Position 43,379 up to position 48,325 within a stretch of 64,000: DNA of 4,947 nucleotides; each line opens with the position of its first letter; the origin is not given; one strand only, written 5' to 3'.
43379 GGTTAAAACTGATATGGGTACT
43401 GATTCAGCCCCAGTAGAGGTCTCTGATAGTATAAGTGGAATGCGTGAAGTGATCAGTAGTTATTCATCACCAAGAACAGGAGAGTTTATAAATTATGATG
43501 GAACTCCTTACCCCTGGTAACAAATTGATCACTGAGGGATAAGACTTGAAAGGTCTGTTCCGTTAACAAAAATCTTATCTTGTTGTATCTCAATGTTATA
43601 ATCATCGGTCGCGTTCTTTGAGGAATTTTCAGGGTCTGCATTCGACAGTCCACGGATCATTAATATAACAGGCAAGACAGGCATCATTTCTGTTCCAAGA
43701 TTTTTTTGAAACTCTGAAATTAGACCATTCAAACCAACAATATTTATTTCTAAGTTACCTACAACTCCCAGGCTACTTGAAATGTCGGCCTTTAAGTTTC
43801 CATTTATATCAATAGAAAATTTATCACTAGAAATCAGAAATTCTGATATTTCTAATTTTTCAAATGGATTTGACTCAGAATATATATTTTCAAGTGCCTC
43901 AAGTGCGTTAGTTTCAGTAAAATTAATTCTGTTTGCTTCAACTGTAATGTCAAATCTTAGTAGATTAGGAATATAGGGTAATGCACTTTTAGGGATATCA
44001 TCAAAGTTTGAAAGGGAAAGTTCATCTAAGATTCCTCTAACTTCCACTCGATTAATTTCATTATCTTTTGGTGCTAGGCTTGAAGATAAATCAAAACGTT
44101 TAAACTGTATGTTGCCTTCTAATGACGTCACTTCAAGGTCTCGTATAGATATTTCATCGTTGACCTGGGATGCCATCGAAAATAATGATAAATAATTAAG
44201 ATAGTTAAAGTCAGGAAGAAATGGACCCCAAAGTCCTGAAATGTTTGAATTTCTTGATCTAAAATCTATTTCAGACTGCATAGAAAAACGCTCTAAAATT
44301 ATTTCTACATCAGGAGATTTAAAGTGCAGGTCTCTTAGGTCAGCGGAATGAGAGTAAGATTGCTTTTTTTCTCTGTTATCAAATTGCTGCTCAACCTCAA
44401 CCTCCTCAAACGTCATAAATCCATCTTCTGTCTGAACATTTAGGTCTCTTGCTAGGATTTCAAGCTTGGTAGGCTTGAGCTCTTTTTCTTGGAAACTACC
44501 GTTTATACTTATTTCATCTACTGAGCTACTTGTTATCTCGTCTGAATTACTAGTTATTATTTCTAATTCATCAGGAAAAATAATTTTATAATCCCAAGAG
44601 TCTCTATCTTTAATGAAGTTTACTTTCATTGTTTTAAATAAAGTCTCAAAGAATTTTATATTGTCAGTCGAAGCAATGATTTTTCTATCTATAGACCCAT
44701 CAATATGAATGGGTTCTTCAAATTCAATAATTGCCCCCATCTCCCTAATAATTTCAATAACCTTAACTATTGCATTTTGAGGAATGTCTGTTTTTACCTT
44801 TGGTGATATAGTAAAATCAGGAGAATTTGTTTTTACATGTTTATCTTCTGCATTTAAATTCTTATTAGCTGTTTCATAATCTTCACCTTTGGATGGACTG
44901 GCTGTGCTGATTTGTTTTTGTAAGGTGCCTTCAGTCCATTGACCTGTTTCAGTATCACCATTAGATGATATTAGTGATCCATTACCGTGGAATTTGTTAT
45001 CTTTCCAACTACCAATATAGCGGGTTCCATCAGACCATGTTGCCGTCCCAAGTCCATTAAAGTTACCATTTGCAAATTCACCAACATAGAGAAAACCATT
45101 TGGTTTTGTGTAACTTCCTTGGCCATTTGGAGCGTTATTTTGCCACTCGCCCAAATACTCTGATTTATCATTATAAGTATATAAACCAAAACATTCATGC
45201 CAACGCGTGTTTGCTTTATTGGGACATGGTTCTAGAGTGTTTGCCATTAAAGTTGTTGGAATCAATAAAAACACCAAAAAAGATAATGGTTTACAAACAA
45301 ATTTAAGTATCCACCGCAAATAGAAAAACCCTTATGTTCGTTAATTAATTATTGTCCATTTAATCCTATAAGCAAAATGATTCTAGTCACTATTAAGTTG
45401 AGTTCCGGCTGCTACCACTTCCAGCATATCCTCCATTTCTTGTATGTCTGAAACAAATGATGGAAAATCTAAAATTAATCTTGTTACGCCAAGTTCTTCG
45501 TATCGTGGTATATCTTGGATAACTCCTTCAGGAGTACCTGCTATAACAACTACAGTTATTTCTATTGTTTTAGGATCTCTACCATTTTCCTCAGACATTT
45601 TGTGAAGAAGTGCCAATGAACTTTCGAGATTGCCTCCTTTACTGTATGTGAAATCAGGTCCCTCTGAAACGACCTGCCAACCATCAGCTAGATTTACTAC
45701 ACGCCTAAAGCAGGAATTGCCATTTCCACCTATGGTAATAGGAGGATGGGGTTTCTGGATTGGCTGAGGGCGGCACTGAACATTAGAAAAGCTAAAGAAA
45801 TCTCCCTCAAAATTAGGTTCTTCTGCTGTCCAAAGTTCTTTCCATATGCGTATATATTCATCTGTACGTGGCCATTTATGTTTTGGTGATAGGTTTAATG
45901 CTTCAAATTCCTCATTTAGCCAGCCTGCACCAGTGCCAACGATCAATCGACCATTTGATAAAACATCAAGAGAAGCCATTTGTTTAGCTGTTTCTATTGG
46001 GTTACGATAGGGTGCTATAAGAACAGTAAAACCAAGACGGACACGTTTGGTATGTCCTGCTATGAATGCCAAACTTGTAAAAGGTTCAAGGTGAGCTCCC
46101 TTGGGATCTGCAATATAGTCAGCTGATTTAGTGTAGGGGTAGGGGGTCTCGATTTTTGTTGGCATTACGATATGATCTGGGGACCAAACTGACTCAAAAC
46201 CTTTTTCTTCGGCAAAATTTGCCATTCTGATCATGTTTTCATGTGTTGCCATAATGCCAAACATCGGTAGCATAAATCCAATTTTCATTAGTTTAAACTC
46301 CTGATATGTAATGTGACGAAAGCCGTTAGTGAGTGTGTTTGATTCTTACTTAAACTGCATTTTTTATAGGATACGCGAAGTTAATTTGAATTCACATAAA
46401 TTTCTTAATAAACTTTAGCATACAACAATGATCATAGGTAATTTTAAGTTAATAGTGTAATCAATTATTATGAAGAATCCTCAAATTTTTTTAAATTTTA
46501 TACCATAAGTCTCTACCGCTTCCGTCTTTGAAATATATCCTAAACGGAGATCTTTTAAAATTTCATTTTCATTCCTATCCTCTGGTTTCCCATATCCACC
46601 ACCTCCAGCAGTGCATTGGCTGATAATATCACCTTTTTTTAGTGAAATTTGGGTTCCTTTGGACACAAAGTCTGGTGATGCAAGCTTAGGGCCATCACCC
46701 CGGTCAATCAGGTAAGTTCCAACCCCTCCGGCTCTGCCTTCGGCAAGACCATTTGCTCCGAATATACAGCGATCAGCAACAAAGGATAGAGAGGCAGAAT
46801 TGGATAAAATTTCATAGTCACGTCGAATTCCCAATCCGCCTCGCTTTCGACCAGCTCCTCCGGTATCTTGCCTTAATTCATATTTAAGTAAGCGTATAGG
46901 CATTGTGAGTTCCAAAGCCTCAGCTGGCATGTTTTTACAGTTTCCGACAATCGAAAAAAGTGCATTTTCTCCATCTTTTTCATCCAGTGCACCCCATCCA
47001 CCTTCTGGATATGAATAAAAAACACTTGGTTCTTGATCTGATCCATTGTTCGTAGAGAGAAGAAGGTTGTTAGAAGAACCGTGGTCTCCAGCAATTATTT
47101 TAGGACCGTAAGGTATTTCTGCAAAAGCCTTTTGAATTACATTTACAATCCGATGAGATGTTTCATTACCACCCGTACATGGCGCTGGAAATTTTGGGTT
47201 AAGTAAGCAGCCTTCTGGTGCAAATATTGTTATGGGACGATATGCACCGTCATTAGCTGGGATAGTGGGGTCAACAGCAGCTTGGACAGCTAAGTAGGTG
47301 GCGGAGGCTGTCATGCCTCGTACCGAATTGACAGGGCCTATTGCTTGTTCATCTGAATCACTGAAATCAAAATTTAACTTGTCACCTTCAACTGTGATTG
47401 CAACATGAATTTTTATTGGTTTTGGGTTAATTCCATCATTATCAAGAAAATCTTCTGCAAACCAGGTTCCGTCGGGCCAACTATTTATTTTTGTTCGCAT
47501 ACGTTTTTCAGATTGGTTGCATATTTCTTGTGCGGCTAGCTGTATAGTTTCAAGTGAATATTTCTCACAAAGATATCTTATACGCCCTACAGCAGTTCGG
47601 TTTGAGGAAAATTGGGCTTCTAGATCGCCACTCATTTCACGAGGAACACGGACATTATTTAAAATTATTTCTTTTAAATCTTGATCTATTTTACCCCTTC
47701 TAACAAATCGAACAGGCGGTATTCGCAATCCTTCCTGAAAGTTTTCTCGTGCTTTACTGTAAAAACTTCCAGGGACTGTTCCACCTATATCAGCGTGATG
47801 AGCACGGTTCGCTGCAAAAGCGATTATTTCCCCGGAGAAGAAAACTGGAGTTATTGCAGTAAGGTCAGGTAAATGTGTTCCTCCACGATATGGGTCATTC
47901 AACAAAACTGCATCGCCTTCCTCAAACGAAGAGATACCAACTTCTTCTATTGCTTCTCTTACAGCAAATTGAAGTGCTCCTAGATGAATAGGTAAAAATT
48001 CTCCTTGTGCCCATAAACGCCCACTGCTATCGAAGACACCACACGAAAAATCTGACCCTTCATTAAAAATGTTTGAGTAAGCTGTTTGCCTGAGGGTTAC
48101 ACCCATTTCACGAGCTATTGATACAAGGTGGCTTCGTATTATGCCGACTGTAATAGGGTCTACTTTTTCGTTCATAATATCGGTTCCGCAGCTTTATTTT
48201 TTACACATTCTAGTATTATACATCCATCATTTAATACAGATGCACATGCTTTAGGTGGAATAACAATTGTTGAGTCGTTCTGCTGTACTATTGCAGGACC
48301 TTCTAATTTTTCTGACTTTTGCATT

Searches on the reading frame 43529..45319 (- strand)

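Call 35: search_protein_families(library=pfam, proteins=[window:43529-45319:-], max_evalue=0.00001)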
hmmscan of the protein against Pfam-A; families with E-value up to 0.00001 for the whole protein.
window:43529-45319:- (596 aa): 1 family
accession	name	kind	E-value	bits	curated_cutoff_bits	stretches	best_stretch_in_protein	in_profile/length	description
PF02493.26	MORN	-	3.9e-16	58.3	22.5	0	101-123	1-23/23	MORN repeat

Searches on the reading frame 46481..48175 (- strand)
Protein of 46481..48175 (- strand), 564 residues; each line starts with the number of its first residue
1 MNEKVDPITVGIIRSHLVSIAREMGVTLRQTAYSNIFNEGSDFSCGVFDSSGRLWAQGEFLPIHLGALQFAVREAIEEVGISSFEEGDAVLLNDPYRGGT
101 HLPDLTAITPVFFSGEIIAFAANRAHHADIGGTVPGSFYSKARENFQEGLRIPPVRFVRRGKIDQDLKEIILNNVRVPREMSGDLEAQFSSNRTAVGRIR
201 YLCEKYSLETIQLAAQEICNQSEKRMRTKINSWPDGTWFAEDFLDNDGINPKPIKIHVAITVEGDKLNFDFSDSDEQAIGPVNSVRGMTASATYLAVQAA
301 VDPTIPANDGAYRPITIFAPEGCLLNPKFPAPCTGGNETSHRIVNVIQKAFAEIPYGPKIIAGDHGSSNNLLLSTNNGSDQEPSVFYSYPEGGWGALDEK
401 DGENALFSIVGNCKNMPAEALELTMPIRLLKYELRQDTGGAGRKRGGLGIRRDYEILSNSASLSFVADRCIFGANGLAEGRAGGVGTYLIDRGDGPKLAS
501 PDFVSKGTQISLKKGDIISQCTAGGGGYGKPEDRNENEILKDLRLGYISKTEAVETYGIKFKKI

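Call 35: search_protein_families(library=pfam, proteins=[window:46481-48175:-], max_evalue=0.00001)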
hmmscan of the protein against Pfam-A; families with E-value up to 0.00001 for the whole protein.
window:46481-48175:- (564 aa): 1 family
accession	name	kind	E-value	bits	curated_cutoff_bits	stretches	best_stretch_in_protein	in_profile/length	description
PF02538.19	Hydantoinase_B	-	2e-176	587.9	26.8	1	6-531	1-519/519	Hydantoinase B/oxoprolinase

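Call 43: search_protein_families(library=ncbifam, proteins=[window:46481-48175:-], max_evalue=1e-10)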
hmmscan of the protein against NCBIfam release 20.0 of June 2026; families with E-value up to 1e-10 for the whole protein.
window:46481-48175:- (564 aa): 2 families
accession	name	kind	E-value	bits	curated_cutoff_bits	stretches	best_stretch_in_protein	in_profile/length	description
NF050157.1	CapLactmsBetCapB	equivalog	1.3e-90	304.4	1000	1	5-562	1-560/577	caprolactamase subunit beta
NF042976.1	AcphenoCarb_ApcD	equivalog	1.1e-31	109.8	1500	1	83-450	107-483/685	acetophenone carboxylase subunit delta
